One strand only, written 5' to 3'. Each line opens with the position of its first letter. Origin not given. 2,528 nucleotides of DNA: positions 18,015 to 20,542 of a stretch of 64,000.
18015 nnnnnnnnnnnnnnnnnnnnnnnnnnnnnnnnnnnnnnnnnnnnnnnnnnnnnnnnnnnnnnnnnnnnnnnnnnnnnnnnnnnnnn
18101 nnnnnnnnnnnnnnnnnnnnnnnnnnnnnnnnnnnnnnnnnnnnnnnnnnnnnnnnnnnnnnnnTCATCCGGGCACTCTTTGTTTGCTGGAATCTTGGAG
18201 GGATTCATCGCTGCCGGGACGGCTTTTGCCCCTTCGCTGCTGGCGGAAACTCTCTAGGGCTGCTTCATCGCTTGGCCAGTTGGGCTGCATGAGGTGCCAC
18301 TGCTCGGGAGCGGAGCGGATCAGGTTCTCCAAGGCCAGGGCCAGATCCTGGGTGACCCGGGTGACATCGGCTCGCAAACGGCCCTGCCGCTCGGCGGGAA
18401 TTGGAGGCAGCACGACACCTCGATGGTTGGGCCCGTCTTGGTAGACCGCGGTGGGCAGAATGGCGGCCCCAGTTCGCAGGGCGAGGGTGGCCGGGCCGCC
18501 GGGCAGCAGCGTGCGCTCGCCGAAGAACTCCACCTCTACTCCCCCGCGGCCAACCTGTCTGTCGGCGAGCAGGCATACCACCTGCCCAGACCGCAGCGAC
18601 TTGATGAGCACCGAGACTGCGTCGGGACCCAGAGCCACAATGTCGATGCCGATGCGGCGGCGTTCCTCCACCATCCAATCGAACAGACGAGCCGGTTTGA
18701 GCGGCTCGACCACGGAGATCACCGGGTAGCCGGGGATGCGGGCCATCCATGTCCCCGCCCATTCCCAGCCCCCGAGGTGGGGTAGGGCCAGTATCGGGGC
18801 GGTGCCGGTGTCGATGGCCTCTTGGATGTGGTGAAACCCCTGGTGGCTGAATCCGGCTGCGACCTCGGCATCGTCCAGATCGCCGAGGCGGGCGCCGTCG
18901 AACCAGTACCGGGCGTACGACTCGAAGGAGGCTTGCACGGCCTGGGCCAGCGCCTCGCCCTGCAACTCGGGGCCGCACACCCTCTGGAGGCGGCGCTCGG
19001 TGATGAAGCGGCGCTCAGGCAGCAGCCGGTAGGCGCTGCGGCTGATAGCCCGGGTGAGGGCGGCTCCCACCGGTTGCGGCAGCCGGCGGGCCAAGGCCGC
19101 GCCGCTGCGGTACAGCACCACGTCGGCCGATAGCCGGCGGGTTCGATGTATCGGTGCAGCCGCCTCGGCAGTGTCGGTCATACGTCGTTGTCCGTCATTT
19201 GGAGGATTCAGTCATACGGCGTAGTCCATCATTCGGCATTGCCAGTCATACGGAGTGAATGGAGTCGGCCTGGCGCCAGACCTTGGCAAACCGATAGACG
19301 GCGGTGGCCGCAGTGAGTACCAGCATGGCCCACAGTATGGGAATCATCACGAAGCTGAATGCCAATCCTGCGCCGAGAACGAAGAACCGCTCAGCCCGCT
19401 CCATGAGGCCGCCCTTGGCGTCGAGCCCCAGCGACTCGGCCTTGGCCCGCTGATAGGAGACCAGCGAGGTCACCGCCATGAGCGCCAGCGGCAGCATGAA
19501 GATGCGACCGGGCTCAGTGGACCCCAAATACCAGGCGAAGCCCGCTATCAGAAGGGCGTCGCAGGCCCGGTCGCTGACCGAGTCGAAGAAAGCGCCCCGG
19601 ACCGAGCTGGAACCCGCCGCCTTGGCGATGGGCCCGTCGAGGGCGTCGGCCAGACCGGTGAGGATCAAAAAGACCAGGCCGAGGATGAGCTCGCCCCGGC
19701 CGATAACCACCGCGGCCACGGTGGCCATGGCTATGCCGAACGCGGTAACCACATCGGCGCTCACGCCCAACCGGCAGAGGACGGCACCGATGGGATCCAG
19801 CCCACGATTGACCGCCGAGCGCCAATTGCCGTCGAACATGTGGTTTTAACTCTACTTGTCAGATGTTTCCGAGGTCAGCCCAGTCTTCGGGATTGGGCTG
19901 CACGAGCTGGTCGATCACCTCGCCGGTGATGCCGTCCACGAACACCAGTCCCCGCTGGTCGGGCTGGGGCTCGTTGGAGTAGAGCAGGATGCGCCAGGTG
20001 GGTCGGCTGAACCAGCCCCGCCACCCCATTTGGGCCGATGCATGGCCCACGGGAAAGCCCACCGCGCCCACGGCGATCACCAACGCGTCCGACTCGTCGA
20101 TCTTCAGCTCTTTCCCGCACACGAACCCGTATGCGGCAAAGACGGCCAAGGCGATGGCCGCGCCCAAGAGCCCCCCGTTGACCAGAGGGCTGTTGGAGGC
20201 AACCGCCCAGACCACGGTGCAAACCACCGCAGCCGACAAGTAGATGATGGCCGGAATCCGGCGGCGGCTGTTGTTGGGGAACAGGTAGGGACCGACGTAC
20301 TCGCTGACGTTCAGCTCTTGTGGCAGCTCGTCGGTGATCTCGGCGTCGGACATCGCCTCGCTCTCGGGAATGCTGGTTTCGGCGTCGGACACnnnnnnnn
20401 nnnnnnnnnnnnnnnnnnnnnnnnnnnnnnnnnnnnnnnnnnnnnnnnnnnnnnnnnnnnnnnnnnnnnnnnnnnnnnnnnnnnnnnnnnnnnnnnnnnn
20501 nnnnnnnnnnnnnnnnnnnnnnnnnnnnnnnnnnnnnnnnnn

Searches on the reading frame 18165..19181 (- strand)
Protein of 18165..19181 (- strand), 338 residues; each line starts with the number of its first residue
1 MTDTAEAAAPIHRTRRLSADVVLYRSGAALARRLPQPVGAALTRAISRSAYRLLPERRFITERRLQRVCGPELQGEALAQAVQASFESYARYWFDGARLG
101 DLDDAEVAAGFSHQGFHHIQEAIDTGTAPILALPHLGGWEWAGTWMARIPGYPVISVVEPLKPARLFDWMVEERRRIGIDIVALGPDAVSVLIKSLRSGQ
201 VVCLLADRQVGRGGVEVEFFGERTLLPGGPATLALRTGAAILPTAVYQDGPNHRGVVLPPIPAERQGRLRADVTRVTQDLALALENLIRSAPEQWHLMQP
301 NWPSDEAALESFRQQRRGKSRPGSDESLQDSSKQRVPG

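Call 8: search_protein_families(library=pfam, proteins=[window:18165-19181:-])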
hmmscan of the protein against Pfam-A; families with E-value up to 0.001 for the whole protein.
window:18165-19181:- (338 aa): 1 family
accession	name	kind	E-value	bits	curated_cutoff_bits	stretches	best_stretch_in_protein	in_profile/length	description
PF03279.18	Lip_A_acyltrans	-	2.8e-45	155.2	22.3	1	23-302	18-293/295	Bacterial lipid A biosynthesis acyltransferase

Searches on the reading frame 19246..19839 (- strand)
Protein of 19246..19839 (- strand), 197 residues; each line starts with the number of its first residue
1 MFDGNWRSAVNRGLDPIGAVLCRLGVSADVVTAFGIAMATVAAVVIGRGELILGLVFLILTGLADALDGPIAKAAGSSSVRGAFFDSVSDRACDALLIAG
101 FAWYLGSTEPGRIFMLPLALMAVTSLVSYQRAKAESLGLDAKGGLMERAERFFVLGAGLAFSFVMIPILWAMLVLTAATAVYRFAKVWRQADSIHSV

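Call 8: search_protein_families(library=pfam, proteins=[window:19246-19839:-])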
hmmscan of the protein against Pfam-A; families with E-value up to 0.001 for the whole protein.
window:19246-19839:- (197 aa): 1 family
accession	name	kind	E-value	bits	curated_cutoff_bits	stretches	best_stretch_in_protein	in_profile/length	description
PF01066.26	CDP-OH_P_transf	-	2.7e-10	41.3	22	1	28-176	4-150/152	CDP-alcohol phosphatidyltransferase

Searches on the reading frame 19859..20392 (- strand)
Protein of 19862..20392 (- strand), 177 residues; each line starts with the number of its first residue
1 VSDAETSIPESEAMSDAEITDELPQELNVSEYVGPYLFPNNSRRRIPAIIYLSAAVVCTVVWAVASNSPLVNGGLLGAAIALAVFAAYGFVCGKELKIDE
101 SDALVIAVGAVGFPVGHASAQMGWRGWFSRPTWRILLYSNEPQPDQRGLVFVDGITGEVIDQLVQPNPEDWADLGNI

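Call 10: find_homologous_proteins(query=window:19862-20392:-)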
Query seq(177 aa) (177 aa): 6490 proteins with E <= 0.001 among 6745 candidates; the best 120 are listed.
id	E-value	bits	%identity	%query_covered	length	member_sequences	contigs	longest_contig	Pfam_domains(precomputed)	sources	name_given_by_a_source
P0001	6.1e-111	386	99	99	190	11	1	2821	-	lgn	-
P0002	3.2e-101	354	90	98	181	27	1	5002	-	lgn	-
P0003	2.0e-100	352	89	98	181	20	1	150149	-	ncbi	-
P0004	1.4e-99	349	88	98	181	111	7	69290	-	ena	-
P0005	5.4e-98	344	87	98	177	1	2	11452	-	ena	-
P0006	2.8e-95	335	90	93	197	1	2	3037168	-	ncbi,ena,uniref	ncbi:hypothetical protein [Candidatus Poriferisocius sp.]|uniref:hypothetical protein n=1 Tax=Candid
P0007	2.5e-94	332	84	98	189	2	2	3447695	-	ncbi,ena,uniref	ncbi:hypothetical protein [Candidatus Poriferisocius sp.]|uniref:hypothetical protein n=1 Tax=Candid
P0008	1.5e-93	329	83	98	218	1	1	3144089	-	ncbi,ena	-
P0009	5.3e-92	324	86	93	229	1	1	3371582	-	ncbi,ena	-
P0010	1.8e-90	319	86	90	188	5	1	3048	-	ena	-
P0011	1.7e-86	306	81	93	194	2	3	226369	-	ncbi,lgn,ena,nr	ncbi:MAG: MFS transporter [Acidimicrobiia bacterium]|nr:MFS transporter [Acidimicrobiia bacterium] M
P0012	2.5e-85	303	80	94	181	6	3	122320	-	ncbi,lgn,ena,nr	ncbi:MAG: hypothetical protein OXE93_00725 [bacterium]|nr:hypothetical protein [bacterium]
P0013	5.0e-85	302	77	98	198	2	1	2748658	-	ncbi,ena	-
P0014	5.3e-65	236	60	97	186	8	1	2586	-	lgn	-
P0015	7.4e-65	236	64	89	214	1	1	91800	-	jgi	jgi:hypothetical protein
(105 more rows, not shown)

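Call 12: find_related_loci(query=A1, collection=genome_contigs, flank=3000)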
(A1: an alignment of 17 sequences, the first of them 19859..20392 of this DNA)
Query A1 (177 aa) in genome_contigs; peptide patterns used: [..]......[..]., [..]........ (x = any residue, [..] = any of these).
599 stretches matched a pattern (row limit reached: there are more); 578 encode a relative of the query (tblastn E <= 1e-3); the best 80 are kept; 80 distinct loci.
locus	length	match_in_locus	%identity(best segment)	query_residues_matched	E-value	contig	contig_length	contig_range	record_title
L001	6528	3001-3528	91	1-176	5e-108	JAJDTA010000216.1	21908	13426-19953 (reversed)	MAG: Acidimicrobiia bacterium isolate jk18x11bins.4 k141_1115345, whole genome shotgun sequence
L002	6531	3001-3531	95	1-177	1e-104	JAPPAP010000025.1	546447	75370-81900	MAG: bacterium isolate IRC1_bin_38 NODE_6_length_546447_cov_33.4279, whole genome shotgun sequence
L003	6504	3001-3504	93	9-176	2e-104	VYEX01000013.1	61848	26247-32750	MAG: Acidimicrobiia bacterium isolate SB0677_bin_11 NODE_178_length_61848_cov_40.801272, whole genome shotgun sequence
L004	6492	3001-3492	94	13-176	1e-104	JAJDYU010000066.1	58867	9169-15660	MAG: Acidimicrobiia bacterium isolate jk18x34bins.52 k141_493887, whole genome shotgun sequence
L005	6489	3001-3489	94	14-176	7e-102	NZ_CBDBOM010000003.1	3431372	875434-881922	MAG: Candidatus Poriferisocius sp. isolate 6cc4a3fc-7d21-471c-8f5b-206ccb7f2e02 contig_3, whole genome shotgun sequence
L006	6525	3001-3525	91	1-175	3e-101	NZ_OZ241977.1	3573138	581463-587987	MAG: Candidatus Poriferisocius sp. isolate 487b4cec-4729-4ab4-8a52-7084cce3f8e8 chromosome 1, complete sequence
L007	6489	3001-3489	92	12-174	9e-101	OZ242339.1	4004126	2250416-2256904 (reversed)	MAG: Acidimicrobiales bacterium isolate d2f1fe46-59da-42e5-8b0a-fdf35f8109fa genome assembly, chromosome: 1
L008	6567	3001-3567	86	1-176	3e-99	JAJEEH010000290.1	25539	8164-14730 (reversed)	MAG: Acidimicrobiia bacterium isolate p16x34bins.22 k141_256817, whole genome shotgun sequence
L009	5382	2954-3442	90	12-174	2e-97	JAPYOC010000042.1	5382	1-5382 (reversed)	MAG: Candidatus Poriferisocius aerobius isolate m_cahh6 Seq42, whole genome shotgun sequence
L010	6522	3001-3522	90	1-174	1e-96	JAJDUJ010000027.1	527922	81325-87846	MAG: Acidimicrobiia bacterium isolate jk18x1bzbins.74 k141_1259022, whole genome shotgun sequence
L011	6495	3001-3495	92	12-176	8e-95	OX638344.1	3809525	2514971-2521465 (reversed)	MAG: uncultured Acidimicrobiales bacterium isolate f043cee6-6750-45b5-b834-f9289512c0be genome assembly, chromosome: 1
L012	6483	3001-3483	94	14-174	7e-94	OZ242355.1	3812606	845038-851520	MAG: Acidimicrobiales bacterium isolate 104998a1-4135-4d78-96d2-be0913496795 genome assembly, chromosome: 1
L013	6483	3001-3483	94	14-174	1e-93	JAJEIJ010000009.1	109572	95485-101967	MAG: Acidimicrobiia bacterium isolate p16x65bins.37 k141_1133117, whole genome shotgun sequence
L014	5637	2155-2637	93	14-174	2e-93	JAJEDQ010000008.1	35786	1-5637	MAG: Acidimicrobiia bacterium isolate p16x33bins.34 k141_446137, whole genome shotgun sequence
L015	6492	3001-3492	90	13-176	6e-93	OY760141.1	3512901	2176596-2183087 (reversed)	MAG: Acidimicrobiales bacterium isolate 5b15a54b-9cf3-459b-830c-82dda2a8371f genome assembly, chromosome: 1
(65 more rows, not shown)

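Call 26: find_encoding_contigs(protein=P0001, flank=3000, max_places=6)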
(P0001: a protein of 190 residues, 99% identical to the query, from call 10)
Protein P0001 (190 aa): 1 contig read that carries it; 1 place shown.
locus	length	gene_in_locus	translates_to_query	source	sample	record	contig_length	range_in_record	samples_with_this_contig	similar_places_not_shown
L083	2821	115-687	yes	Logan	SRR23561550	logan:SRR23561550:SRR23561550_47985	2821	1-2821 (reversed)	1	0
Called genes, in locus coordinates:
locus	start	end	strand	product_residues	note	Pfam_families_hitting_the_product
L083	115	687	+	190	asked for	-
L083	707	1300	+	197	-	PF01066:CDP-OH_P_transf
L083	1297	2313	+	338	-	PF03279:Lip_A_acyltrans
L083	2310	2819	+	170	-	?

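Call 27: find_encoding_contigs(protein=P0004, flank=3000, max_places=10)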
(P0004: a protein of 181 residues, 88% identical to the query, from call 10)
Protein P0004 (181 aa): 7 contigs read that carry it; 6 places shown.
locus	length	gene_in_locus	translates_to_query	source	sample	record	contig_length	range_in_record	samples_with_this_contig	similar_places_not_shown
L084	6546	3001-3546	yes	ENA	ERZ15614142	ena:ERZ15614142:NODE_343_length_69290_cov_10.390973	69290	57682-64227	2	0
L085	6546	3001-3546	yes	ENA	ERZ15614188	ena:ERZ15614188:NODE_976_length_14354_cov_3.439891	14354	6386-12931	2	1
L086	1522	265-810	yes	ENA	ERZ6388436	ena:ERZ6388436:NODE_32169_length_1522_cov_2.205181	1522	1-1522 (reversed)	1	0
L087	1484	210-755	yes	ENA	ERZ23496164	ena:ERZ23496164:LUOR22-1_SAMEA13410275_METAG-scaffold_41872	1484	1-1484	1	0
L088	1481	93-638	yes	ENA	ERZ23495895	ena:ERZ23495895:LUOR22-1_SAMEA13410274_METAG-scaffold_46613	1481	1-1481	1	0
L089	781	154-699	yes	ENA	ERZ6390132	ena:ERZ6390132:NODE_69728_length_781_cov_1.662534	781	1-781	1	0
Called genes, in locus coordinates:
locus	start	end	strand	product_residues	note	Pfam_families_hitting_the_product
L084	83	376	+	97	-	-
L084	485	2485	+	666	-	PF02824:TGS, PF07973:tRNA_SAD, PF00587:tRNA-synt_2b, PF03129:HGTP_anticodon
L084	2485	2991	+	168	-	PF01230:HIT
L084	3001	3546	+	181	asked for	-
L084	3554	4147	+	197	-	PF01066:CDP-OH_P_transf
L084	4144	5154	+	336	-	PF03279:Lip_A_acyltrans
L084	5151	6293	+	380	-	PF13439:Glyco_transf_4, PF13579:Glyco_trans_4_4, PF00534:Glycos_transf_1, PF13692:Glyco_trans_1_4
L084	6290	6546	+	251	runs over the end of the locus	PF01435:Peptidase_M48 (faint)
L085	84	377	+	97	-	-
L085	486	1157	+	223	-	PF02824:TGS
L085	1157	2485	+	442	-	PF00587:tRNA-synt_2b, PF03129:HGTP_anticodon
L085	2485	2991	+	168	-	PF11969:DcpS_C (weak), PF01230:HIT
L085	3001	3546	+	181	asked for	-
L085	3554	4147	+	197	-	PF01066:CDP-OH_P_transf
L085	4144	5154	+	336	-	PF03279:Lip_A_acyltrans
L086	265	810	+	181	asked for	-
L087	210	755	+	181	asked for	-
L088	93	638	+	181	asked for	-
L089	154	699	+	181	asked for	-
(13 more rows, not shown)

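Call 28: find_encoding_contigs(protein=P0002, flank=3000, max_places=6)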
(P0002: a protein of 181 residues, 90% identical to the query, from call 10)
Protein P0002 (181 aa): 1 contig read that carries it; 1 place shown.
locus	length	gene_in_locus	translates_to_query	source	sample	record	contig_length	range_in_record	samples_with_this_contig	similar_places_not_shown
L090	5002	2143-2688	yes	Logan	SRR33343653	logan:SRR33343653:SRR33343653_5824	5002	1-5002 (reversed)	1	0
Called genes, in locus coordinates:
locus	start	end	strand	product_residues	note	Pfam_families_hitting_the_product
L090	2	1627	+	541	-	?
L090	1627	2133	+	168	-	PF11969:DcpS_C (faint), PF01230:HIT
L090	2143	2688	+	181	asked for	-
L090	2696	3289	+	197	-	PF01066:CDP-OH_P_transf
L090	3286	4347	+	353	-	PF03279:Lip_A_acyltrans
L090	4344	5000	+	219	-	?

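Call 53: find_encoding_contigs(protein=P0005, flank=3000, max_places=4)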
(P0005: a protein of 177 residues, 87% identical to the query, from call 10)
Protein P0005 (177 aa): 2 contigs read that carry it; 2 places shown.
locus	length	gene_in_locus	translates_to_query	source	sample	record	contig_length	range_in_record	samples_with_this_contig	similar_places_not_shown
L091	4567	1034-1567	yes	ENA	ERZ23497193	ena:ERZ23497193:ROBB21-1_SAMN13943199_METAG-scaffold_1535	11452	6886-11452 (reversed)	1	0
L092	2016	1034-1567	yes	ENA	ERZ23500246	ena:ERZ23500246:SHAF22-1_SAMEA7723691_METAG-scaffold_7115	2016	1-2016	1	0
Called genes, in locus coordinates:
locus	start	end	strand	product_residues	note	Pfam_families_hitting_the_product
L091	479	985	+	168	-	PF01230:HIT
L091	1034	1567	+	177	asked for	-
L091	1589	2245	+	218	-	PF01066:CDP-OH_P_transf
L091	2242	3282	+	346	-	PF03279:Lip_A_acyltrans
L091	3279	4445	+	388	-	PF13439:Glyco_transf_4, PF13579:Glyco_trans_4_4, PF00534:Glycos_transf_1, PF13692:Glyco_trans_1_4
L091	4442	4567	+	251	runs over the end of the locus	-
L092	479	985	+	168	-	PF01230:HIT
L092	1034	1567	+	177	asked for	-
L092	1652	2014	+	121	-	?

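Call 54: find_encoding_contigs(protein=P0007, flank=3000, max_places=4)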
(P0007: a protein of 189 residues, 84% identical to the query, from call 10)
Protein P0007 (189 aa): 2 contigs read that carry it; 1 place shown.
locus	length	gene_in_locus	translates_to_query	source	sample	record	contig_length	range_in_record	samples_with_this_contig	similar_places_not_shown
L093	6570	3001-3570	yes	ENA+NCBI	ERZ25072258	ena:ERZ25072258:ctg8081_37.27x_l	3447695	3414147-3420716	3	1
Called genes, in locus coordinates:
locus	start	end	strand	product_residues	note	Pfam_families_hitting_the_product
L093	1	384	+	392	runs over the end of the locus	PF01406:tRNA-synt_1e, PF01921:tRNA-synt_1f (faint), PF09334:tRNA-synt_1g (faint), PF00133:tRNA-synt_1 (faint)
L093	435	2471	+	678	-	PF02824:TGS, PF07973:tRNA_SAD, PF00587:tRNA-synt_2b, PF03129:HGTP_anticodon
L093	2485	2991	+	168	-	PF01230:HIT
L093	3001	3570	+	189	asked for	-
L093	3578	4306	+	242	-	PF01066:CDP-OH_P_transf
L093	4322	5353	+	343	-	PF03279:Lip_A_acyltrans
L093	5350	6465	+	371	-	PF13439:Glyco_transf_4, PF13579:Glyco_trans_4_4, PF20706:GT4-conflict (weak), PF00534:Glycos_transf_1, PF13692:Glyco_trans_1_4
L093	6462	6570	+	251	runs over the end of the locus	PF01435:Peptidase_M48 (weak)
